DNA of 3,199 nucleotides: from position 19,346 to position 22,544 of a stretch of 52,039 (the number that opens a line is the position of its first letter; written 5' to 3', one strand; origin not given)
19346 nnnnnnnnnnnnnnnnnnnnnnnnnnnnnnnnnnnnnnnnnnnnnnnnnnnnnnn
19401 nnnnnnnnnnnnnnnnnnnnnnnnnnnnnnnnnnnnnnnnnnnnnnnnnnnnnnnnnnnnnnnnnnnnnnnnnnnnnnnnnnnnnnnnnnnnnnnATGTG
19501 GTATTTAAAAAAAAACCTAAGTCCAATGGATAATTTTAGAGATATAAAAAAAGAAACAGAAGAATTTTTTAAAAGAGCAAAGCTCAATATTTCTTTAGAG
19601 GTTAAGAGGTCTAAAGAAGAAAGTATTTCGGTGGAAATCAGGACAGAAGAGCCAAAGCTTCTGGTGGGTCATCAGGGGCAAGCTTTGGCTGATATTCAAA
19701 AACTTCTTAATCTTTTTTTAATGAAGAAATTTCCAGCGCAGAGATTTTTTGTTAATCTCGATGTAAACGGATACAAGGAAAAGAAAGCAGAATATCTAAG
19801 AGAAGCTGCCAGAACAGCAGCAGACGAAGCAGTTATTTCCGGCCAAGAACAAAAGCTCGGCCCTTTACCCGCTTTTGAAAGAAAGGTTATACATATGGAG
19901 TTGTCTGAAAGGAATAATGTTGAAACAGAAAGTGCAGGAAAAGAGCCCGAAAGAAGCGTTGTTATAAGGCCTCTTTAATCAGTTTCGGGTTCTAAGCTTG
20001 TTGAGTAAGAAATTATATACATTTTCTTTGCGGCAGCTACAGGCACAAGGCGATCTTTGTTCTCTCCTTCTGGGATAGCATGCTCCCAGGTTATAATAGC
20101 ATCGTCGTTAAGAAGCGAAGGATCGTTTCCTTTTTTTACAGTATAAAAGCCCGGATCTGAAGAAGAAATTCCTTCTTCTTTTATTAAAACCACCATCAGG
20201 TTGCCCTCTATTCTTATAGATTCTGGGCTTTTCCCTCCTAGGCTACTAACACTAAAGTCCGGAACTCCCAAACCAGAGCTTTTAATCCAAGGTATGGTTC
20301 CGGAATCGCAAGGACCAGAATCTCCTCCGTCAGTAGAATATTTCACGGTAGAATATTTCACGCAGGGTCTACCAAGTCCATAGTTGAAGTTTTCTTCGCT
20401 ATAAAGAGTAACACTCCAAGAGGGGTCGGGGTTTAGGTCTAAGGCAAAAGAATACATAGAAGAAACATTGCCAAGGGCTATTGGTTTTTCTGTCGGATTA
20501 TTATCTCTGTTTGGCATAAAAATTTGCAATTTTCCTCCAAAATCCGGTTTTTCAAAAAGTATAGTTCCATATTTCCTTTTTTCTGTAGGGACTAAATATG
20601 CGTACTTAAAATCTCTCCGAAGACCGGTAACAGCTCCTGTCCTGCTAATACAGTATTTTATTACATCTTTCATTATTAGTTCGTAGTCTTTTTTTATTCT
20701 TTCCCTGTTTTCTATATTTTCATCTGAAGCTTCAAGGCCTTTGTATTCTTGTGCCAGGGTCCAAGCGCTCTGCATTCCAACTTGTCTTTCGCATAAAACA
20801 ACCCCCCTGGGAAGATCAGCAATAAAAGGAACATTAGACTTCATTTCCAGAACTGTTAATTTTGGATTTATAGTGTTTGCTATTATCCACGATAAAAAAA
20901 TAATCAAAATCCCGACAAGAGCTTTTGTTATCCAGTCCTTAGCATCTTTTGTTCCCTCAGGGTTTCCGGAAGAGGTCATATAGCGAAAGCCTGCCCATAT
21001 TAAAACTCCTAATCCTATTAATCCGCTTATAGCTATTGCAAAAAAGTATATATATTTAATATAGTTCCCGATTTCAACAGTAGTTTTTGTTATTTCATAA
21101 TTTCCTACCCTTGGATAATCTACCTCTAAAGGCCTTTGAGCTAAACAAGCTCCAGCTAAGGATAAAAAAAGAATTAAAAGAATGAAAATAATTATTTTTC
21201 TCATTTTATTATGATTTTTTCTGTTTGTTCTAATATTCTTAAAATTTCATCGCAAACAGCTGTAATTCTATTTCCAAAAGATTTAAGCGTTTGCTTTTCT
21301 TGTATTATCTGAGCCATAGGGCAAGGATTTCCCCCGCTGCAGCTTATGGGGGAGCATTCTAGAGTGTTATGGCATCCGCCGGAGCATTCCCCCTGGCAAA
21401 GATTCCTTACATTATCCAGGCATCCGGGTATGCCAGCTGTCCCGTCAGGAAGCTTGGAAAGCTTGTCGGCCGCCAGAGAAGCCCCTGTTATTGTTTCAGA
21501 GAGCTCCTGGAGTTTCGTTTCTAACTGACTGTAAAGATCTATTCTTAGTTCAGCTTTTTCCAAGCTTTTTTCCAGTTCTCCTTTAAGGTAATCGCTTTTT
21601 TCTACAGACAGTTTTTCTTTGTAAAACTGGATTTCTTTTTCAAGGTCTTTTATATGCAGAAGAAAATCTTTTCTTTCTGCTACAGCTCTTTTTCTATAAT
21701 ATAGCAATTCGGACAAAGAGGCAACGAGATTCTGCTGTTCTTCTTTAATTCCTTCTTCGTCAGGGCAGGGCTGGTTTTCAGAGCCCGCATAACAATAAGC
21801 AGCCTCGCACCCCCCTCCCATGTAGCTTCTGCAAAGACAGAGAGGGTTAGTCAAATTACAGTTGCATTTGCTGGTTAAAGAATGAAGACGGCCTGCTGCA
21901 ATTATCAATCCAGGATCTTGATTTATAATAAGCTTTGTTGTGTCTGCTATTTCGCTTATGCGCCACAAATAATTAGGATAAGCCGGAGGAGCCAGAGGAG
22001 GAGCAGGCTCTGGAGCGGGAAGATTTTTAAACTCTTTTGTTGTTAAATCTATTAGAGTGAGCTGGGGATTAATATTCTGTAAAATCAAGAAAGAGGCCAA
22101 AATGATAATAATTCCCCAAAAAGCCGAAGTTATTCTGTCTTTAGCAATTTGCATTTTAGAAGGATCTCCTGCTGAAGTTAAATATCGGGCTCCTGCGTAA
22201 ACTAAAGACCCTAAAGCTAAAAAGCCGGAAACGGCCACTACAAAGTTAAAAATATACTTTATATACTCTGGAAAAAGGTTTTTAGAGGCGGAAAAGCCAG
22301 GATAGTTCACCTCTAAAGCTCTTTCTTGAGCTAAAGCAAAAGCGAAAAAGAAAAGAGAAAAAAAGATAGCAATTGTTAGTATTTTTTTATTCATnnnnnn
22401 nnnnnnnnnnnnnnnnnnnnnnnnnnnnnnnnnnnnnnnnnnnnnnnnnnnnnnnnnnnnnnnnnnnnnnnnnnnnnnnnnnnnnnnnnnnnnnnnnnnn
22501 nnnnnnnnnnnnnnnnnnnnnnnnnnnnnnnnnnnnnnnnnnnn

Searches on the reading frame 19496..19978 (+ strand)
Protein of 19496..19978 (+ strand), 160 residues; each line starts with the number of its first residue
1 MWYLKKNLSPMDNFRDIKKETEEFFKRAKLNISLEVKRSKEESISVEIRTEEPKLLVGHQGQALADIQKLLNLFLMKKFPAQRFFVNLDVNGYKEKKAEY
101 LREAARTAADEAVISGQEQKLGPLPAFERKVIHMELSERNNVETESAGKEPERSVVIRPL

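Call 65: search_protein_families(library=pfam, proteins=[window:19496-19978:+], max_evalue=0.001)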
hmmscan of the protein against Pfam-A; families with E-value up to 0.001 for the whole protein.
window:19496-19978:+ (160 aa): 2 families
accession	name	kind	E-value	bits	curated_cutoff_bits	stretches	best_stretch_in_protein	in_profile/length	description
PF01424.28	R3H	-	2.5e-14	53.5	26.8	1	101-159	3-60/60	R3H domain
PF07650.23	KH_2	-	0.00011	22.4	22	1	21-90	6-70/78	KH domain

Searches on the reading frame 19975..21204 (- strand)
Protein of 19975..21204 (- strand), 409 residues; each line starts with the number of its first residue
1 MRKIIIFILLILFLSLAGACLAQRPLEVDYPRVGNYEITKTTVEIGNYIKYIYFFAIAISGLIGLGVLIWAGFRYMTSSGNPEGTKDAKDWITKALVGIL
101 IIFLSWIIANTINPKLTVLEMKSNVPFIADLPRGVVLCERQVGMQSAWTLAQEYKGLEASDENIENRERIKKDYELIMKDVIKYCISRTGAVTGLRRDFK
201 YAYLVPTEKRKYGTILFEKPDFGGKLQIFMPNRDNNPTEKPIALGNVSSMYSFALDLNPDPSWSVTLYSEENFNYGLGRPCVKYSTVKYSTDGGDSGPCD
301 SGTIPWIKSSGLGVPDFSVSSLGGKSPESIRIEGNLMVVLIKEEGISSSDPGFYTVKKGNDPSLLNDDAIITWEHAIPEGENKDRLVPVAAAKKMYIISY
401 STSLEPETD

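Call 65: search_protein_families(library=pfam, proteins=[window:19975-21204:-], max_evalue=0.001)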
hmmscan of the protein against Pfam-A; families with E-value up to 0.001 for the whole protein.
window:19975-21204:- (409 aa): 1 family
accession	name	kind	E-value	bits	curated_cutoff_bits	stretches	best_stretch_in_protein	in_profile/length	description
PF18895.5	T4SS_pilin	-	3.3e-09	37.1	26.6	1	52-112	12-71/71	Type IV secretion system pilin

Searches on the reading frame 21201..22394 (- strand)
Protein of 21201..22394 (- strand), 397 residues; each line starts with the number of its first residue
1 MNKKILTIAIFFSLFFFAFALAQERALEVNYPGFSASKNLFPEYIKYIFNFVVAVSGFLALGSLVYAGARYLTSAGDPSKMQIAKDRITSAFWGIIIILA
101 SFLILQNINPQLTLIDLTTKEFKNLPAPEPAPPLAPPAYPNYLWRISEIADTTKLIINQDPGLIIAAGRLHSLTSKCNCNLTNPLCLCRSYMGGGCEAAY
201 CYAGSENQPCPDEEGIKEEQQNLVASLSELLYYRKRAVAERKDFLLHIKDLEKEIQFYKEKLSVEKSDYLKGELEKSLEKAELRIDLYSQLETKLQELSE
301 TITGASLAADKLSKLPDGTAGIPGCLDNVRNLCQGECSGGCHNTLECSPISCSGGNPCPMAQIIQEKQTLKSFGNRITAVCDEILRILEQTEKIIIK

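Call 65: search_protein_families(library=pfam, proteins=[window:21201-22394:-], max_evalue=0.001)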
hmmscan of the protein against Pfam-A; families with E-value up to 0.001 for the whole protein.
window:21201-22394:- (397 aa): 1 family
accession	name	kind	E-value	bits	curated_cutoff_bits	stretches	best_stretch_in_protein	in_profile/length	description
PF18895.5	T4SS_pilin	-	2.5e-08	34.3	26.6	1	45-107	9-70/71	Type IV secretion system pilin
